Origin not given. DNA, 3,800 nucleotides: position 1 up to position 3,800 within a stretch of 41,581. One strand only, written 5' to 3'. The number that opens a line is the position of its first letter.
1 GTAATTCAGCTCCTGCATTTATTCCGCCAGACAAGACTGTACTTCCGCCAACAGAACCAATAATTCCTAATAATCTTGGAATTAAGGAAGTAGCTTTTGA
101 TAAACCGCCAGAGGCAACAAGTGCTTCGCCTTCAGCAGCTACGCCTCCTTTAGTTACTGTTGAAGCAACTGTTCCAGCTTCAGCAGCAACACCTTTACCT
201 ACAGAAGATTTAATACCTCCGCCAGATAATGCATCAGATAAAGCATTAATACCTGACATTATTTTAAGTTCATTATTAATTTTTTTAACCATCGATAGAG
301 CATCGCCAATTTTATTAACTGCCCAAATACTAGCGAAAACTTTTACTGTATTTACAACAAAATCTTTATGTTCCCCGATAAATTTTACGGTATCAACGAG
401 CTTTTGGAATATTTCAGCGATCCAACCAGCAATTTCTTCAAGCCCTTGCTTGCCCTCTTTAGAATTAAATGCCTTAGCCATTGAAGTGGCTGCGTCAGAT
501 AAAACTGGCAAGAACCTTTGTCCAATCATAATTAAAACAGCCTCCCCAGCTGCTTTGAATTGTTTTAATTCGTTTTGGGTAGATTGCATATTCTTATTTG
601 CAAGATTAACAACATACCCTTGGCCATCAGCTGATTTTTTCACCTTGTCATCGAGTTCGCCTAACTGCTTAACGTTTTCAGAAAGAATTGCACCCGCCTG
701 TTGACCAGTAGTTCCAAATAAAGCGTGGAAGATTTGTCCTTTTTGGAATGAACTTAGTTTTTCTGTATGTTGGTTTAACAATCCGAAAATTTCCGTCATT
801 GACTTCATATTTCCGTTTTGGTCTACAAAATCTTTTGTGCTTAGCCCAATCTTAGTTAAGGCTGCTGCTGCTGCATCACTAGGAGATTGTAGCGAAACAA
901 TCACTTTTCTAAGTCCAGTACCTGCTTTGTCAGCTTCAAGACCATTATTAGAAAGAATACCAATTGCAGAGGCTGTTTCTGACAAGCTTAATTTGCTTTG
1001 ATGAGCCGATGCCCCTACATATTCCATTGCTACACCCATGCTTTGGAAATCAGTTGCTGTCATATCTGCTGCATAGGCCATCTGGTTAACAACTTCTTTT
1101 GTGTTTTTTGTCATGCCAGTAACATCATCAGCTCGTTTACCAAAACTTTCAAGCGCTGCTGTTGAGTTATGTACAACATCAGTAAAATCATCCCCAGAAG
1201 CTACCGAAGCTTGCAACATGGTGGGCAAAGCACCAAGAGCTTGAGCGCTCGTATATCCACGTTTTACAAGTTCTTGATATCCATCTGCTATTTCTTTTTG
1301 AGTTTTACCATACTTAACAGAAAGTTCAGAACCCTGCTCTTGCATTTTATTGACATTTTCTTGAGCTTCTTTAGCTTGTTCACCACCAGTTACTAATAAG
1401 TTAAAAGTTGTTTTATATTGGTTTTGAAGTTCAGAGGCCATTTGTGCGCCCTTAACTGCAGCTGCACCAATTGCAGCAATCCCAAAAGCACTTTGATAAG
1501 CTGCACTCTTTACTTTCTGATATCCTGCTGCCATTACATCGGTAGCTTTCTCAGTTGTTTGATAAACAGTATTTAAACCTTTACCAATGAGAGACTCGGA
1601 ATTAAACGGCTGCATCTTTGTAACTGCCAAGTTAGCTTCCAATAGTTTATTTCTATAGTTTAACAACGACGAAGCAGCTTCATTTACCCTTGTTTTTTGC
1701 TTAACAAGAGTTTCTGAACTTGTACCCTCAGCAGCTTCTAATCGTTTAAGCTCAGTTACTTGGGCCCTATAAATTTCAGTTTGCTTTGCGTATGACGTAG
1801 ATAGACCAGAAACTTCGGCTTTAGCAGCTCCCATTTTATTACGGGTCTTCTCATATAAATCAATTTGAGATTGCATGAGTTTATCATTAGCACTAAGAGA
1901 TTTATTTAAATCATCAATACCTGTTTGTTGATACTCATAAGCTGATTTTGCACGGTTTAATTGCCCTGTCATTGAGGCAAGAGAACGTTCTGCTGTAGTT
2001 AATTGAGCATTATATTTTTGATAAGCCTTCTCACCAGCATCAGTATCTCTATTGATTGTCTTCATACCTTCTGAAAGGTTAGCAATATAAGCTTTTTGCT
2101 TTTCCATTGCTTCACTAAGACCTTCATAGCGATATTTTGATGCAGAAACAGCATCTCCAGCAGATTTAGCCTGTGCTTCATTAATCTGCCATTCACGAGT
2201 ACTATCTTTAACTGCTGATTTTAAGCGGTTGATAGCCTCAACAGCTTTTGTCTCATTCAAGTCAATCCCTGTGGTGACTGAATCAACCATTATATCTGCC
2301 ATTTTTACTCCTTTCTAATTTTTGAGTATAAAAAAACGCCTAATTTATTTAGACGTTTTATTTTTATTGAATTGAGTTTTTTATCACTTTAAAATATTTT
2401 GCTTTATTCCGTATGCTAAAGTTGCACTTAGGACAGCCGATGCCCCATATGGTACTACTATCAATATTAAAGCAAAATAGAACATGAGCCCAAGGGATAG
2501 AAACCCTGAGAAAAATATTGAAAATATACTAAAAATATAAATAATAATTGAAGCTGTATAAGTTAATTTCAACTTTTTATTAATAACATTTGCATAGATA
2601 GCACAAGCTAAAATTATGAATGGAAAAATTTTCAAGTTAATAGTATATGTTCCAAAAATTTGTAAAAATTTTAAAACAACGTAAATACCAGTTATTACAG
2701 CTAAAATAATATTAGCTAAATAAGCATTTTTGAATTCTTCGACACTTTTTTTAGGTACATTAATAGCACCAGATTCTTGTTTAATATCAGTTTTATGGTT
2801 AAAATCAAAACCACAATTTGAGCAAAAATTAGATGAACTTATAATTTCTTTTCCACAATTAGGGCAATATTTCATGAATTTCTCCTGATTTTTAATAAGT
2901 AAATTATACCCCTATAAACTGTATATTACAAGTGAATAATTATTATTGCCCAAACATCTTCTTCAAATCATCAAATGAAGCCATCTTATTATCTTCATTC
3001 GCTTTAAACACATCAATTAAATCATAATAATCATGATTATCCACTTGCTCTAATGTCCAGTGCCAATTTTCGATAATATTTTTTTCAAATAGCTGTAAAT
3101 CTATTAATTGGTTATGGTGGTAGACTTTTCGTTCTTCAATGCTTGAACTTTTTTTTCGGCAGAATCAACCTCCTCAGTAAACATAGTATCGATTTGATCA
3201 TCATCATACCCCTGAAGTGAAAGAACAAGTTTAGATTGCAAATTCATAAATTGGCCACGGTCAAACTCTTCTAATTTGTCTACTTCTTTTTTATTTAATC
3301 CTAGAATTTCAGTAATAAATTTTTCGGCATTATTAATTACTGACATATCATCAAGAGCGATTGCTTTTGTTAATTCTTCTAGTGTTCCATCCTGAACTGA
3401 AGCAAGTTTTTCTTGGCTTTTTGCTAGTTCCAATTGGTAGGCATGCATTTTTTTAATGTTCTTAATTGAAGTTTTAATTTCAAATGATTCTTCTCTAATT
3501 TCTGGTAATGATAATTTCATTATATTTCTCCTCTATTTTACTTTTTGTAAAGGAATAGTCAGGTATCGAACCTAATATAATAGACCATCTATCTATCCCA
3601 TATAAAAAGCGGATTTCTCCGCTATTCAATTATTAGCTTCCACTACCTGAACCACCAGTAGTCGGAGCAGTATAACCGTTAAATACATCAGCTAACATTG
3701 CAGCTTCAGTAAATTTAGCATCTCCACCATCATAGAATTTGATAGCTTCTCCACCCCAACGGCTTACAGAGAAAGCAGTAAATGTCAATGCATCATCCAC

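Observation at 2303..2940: Self-contained moron between gpGT and TMP: zinc-ribbon multi-TM protein with own promoter and terminator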

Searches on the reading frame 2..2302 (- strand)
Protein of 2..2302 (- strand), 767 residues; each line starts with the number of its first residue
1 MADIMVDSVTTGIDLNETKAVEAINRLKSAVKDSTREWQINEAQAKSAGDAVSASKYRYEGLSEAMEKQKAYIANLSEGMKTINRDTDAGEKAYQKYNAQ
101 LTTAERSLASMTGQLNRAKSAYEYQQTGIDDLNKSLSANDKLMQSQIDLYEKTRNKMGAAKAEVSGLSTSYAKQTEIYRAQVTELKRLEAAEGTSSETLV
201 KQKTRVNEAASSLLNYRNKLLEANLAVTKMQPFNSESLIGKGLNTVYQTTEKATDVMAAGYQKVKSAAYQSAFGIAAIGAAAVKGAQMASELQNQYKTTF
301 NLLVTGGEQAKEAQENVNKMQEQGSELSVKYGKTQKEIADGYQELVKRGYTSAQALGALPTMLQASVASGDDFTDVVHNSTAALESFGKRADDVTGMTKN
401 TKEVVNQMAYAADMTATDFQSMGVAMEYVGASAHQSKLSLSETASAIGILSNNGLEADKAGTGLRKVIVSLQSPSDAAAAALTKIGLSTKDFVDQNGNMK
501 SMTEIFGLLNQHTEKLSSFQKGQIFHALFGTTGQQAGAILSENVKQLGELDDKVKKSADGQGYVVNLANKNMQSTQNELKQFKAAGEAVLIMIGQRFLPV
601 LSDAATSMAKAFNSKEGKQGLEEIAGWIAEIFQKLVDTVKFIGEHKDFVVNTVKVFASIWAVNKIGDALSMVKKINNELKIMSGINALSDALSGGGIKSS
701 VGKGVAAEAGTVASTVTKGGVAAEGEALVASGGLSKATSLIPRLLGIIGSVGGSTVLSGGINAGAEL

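Call 9: search_protein_families(library=pfam, proteins=[window:2-2302:-], max_evalue=1)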
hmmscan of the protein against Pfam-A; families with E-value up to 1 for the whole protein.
window:2-2302:- (767 aa): 5 families
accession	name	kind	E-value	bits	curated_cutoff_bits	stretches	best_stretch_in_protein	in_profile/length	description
PF10145.14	PhageMin_Tail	-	3.4e-46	158.1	33.2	1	323-530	3-201/201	Phage-related minor tail protein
PF06818.20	Fez1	-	0.0075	17.2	34.4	1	21-163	30-172/199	Fez1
PF11774.14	Lsr2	-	0.025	14.7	29.6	1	548-586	16-54/58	Lsr2 dimerization domain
PF22662.2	Csa3_N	-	0.031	14.8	27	1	19-84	40-101/120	Csa3 CRISPR-associated Rossmann-like domain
PF21264.3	DYNC2H1_AAA_dom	-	0.1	13.3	27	1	608-657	5-51/96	Cytoplasmic dynein 2 heavy chain 1, AAA+ ATPase domain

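Call 10: search_protein_families(library=phrogs, proteins=[window:2-2302:-], max_evalue=0.01)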
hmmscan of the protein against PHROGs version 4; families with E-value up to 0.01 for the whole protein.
window:2-2302:- (767 aa): 20 families
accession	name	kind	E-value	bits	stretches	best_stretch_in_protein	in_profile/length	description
phrog_167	-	tail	3.4e-140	470.2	1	1-753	4-715/1555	tail length tape measure protein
phrog_1293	-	tail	2.8e-104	351.1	2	133-735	28-597/1424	tail length tape measure protein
phrog_1533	-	tail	2e-79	268.6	1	6-732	7-640/1688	tail length tape measure protein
phrog_4704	-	tail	4.2e-69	234.8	1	8-604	10-514/625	tail length tape measure protein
phrog_28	-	tail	5.9e-44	152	1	104-710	122-639/1228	tail length tape measure protein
phrog_9696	-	tail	1.8e-38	133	1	251-586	40-344/1415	tail length tape measure protein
phrog_21157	-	tail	3.8e-38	132.4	1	8-702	7-694/782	minor tail protein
phrog_1272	-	tail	6.1e-35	121.3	1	52-730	51-646/1606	tail length tape measure protein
phrog_991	-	tail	3.9e-32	111.9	1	149-643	157-624/1966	tail length tape measure protein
phrog_5493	-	tail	4.7e-29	102.3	1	335-545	109-309/1102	tail length tape measure protein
phrog_5218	-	unknown function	1.3e-25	90.8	1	28-717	28-639/1599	-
phrog_10613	-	tail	9e-12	46.3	1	3-140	4-142/237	tail length tape measure protein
phrog_19074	-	unknown function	6.5e-11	41.9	1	213-612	73-459/1384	-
phrog_38390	-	tail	7e-11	41.9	1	333-596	97-341/1029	tail length tape measure protein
phrog_28420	-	tail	6.4e-10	38.8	1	328-493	92-248/906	tail length tape measure protein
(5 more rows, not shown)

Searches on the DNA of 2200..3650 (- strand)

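Call 11: search_dna_similar(query=window:2200-3650:-, collection=phages, mode=near, max_rows=30)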
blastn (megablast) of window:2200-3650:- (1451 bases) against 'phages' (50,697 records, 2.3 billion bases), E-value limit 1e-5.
Records with a match: 21; places in all: 21; records where one place covers at least 80% of the query: 8.
Best place of each record, by identity: 95-99% 15; 90-95% 6.
By first word of the organism name: Lactococcus 14; Bacteriophage 7.
By host as written in the record: - 12; Lactococcus lactis 5; Lactococcus lactis subsp. lactis bv. diacetylactis TIFN2 1; Lactococcus lactis subsp. lactis bv. diacetylactis TIFN4 1; Lactococcus lactis IL1403 1; Lactococcus lactis subsp. lactis Il1403 1.
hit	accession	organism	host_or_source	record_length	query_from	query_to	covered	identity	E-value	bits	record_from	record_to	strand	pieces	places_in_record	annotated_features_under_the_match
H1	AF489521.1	Lactococcus phage 4268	-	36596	16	1451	99%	96.7%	0e+0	2392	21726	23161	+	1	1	orf42: conserved hypothetical protein | orf41: putative tail component | orf43: putative tail lysin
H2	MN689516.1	Lactococcus phage CHPC148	Lactococcus lactis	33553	16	1451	99%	96.7%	0e+0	2392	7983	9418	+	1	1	hypothetical protein | tail assembly protein | tail length tape-measure protein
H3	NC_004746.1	Lactococcus phage 4268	-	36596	16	1451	99%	96.7%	0e+0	2392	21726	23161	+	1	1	orf42: hypothetical protein | orf41: tail protein | orf43: tail length tape measure protein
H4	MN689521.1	Lactococcus phage CHPC836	Lactococcus lactis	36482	18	1451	99%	96.5%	0e+0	2370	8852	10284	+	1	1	hypothetical protein | tail assembly protein | tail length tape-measure protein | major tail protein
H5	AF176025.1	Lactococcus phage BK5-T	-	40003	16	1451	99%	93.3%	0e+0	2122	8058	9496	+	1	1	unknown (x3) | minus_35_signal | minus_10_signal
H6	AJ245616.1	Lactococcus phage BK5-T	-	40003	16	1451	99%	93.3%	0e+0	2122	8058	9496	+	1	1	hypothetical protein (x3) | minus_35_signal | minus_10_signal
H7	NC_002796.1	Lactococcus phage BK5-T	Lactococcus lactis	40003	16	1451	99%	93.3%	0e+0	2122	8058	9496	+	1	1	zinc ribbon domain-containing protein | tail protein | tail length tape measure protein | minus_35_signal | minus_10_signal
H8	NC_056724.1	Lactococcus phage BK5-T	-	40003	16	1451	99%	93.3%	0e+0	2122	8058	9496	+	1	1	zinc ribbon domain-containing protein | tail protein | tail length tape measure protein | minus_35_signal | minus_10_signal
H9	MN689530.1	Lactococcus phage CHPC974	Lactococcus lactis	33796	16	1451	58%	97.0%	0e+0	1412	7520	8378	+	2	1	tail assembly protein | tail length tape-measure protein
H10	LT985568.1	Bacteriophage sp.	-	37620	16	1451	58%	96.8%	0e+0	1401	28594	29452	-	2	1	record has no annotation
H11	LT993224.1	Bacteriophage sp.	-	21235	16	1451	58%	96.8%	0e+0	1401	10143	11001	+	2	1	record has no annotation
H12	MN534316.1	Lactococcus phage proPhi2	Lactococcus lactis subsp. lactis bv. ...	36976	16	1451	58%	96.5%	0e+0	1390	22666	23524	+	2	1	tail assembly protein | tail tape measure protein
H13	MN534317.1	Lactococcus phage proPhi4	Lactococcus lactis subsp. lactis bv. ...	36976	16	1451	58%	96.5%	0e+0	1390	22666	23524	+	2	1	tail assembly protein | tail tape measure protein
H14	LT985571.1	Bacteriophage sp.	-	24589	16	1451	57%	96.3%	0e+0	1367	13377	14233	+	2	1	record has no annotation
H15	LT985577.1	Bacteriophage sp.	-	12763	16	1451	57%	96.3%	0e+0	1367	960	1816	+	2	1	record has no annotation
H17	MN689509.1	Lactococcus phage CHPC1175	Lactococcus lactis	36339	16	1437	57%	95.5%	0e+0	1319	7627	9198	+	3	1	hypothetical protein | tail assembly protein | tail length tape-measure protein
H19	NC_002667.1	Lactococcus phage bIL286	Lactococcus lactis subsp. lactis Il1403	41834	16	1451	58%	91.6%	0e+0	1159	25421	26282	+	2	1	tail protein | tail length tape measure protein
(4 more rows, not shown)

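Call 13: get_annotated_region(hit=H7, flank=1500)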
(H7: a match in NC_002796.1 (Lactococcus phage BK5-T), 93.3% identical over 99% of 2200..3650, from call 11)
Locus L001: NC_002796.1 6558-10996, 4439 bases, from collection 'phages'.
description: Lactococcus phage BK5-T, complete genome.
organism: Lactococcus phage BK5-T (NCBI taxid 31754)
taxonomy: Viruses; Duplodnaviria; Heunggongvirae; Uroviricota; Caudoviricetes; Sandinevirus; Sandinevirus BK5T
host: Lactococcus lactis; source: -; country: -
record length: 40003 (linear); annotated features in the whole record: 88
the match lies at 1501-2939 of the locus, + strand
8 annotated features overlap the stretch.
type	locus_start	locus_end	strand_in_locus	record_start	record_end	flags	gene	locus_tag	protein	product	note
CDS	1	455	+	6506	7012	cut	-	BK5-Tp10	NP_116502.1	HK97 gp10 family protein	ORF10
CDS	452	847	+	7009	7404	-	-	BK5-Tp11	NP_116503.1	tail protein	ORF11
CDS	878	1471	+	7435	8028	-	-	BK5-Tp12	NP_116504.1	tail protein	ORF12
CDS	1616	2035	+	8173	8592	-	-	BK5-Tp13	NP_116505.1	tail protein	ORF13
regulatory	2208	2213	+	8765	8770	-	-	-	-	minus_35_signal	putative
regulatory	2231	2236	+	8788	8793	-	-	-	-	minus_10_signal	putative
CDS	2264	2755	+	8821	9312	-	-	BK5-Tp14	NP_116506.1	zinc ribbon domain-containing protein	ORF14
CDS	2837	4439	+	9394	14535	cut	-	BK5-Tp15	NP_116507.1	tail length tape measure protein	ORF15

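Call 14: get_annotated_region(hit=H9, flank=1500)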
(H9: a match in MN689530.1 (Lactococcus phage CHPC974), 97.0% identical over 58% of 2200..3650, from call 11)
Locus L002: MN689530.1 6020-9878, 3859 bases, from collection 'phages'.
description: Lactococcus phage CHPC974, complete genome.
organism: Lactococcus phage CHPC974 (NCBI taxid 2675262)
taxonomy: Viruses; Duplodnaviria; Heunggongvirae; Uroviricota; Caudoviricetes; Sandinevirus
host: Lactococcus lactis; source: -; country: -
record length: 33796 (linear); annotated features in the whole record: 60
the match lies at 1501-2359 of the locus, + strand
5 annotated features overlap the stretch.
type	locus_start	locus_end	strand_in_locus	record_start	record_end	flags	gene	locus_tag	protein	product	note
CDS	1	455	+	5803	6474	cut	-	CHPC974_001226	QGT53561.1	tail protein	-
CDS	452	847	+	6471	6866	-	-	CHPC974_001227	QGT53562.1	tail protein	-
CDS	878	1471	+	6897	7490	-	-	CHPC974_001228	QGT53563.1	major tail protein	-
CDS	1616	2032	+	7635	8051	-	-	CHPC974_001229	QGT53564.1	tail assembly protein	-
CDS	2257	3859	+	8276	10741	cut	-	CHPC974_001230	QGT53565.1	tail length tape-measure protein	-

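Call 15: get_annotated_region(hit=H19, flank=1500)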
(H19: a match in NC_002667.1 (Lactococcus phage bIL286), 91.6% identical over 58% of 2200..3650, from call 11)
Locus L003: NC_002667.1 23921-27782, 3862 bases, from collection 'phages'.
description: Lactococcus prophage bIL286, complete genome.
organism: Lactococcus phage bIL286 (NCBI taxid 151536)
taxonomy: Viruses; Duplodnaviria; Heunggongvirae; Uroviricota; Caudoviricetes; Sandinevirus
host: Lactococcus lactis subsp. lactis Il1403; source: -; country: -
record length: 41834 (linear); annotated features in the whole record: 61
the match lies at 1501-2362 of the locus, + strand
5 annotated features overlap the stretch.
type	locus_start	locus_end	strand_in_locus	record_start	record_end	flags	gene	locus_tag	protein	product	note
CDS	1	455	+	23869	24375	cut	-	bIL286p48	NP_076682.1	HK97 gp10 family protein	orf48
CDS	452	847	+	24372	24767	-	-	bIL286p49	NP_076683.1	tail protein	orf49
CDS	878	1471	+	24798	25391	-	-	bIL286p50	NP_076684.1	tail protein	orf50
CDS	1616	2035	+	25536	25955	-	-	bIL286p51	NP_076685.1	tail protein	orf51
CDS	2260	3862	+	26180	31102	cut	-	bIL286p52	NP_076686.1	tail length tape measure protein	orf52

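Call 16: get_annotated_region(hit=H17, flank=1500)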
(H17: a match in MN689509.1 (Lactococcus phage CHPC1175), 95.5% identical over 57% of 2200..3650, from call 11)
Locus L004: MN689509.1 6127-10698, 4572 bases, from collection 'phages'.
description: Lactococcus phage CHPC1175, complete genome.
organism: Lactococcus phage CHPC1175 (NCBI taxid 2675241)
taxonomy: Viruses; Duplodnaviria; Heunggongvirae; Uroviricota; Caudoviricetes; Sandinevirus
host: Lactococcus lactis; source: -; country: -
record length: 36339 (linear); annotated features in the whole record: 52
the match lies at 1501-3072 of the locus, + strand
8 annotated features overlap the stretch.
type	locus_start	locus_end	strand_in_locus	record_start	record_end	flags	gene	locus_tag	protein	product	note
CDS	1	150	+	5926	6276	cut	-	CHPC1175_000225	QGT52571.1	head-tail joining protein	-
CDS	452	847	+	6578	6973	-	-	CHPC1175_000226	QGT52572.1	tail protein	-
CDS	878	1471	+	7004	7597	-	-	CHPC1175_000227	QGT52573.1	major tail protein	-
CDS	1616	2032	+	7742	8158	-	-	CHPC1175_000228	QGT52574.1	tail assembly protein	-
CDS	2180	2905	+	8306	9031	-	-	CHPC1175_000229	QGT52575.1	hypothetical protein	-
CDS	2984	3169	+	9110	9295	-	-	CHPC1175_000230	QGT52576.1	tail length tape-measure protein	-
CDS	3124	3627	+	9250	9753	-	-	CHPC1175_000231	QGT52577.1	tail length tape-measure protein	-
CDS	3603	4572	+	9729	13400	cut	-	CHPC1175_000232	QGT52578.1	tail length tape-measure protein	-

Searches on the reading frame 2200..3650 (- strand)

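Call 41: search_protein_families(library=padloc, proteins=[L004:2180-2902:+], max_evalue=1)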
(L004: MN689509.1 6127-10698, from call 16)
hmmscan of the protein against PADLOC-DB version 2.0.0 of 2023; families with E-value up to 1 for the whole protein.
L004:2180-2902:+ (241 aa): 0 families

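Call 42: search_protein_families(library=pfam, proteins=[L004:2180-2902:+], max_evalue=0.1)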
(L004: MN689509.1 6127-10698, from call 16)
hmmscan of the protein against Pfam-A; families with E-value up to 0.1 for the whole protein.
L004:2180-2902:+ (241 aa): 2 families
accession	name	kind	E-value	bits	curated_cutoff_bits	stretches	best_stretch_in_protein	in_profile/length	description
PF07666.16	MpPF26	-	0.039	14.4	37.2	1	32-60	42-70/75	M penetrans paralogue family 26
PF01275.24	Myelin_PLP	-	0.059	13.6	23.8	1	29-105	93-164/231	Myelin proteolipid protein (PLP or lipophilin)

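Call 43: search_protein_families(library=phrogs, proteins=[L004:2180-2902:+], max_evalue=0.01)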
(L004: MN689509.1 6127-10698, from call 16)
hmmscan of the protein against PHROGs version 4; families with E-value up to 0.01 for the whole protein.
L004:2180-2902:+ (241 aa): 1 family
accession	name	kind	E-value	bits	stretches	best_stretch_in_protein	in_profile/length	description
phrog_17949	-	unknown function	0.0021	18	1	48-108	18-75/355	-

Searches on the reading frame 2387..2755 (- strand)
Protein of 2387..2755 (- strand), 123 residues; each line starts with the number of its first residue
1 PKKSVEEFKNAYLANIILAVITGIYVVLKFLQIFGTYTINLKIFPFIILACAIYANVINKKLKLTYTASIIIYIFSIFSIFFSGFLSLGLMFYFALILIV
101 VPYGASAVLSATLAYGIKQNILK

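Call 36: search_protein_representatives(alignment_id=A3)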
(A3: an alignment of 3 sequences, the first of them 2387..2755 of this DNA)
Query: 3 sequences, 122 profile positions. Proteins with E-value up to 0.001 (for the whole library): 3; up to 1e-10: 2; up to 1e-30: 2. The best 3 are listed.
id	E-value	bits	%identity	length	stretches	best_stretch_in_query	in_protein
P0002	2.5e-64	231.1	-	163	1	1-122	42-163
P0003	4.4e-60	217.4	-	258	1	1-122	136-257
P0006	7.0e-06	42.4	-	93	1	8-79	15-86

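Call 42: search_protein_families(library=pfam, proteins=[P0006], max_evalue=0.1)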
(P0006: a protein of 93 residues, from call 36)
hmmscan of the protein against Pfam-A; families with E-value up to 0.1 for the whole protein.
P0006 (93 aa): 0 families

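Call 43: search_protein_families(library=phrogs, proteins=[P0006], max_evalue=0.01)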
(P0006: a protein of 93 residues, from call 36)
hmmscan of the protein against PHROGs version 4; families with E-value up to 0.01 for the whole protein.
P0006 (93 aa): 1 family
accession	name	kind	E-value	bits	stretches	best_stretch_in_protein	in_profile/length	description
phrog_22898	-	unknown function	3.7e-10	41.1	1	15-86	49-120/163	-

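Call 95: find_encoding_contigs(protein=P0006, flank=5000, max_places=4)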
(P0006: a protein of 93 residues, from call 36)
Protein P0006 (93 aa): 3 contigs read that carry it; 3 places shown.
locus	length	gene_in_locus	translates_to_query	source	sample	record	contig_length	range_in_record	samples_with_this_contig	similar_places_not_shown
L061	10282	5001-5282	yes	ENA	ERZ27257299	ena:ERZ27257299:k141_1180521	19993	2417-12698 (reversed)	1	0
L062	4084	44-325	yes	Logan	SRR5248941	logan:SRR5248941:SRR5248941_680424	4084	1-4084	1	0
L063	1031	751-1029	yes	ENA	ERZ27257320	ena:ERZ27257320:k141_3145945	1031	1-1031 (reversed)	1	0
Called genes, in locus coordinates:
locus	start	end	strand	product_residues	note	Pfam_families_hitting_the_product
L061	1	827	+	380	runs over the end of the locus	PF01594:AI-2E_transport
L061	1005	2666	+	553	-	PF00083:Sugar_tr (weak), PF07690:MFS_1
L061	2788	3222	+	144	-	PF02082:Rrf2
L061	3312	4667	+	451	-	PF01595:CNNM, PF00571:CBS (weak), PF03471:CorC_HlyC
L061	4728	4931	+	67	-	-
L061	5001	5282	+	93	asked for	-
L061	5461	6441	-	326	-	PF08220:HTH_DeoR (weak), PF08279:HTH_11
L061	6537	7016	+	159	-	-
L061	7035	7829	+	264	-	-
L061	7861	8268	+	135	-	PF06983:3-dmu-9_3-mt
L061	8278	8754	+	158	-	PF14526:Cass2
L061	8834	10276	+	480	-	PF08279:HTH_11 (faint), PF05043:Mga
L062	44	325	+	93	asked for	-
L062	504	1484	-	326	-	PF08220:HTH_DeoR (weak), PF08279:HTH_11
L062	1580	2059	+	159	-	-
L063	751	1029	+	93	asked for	?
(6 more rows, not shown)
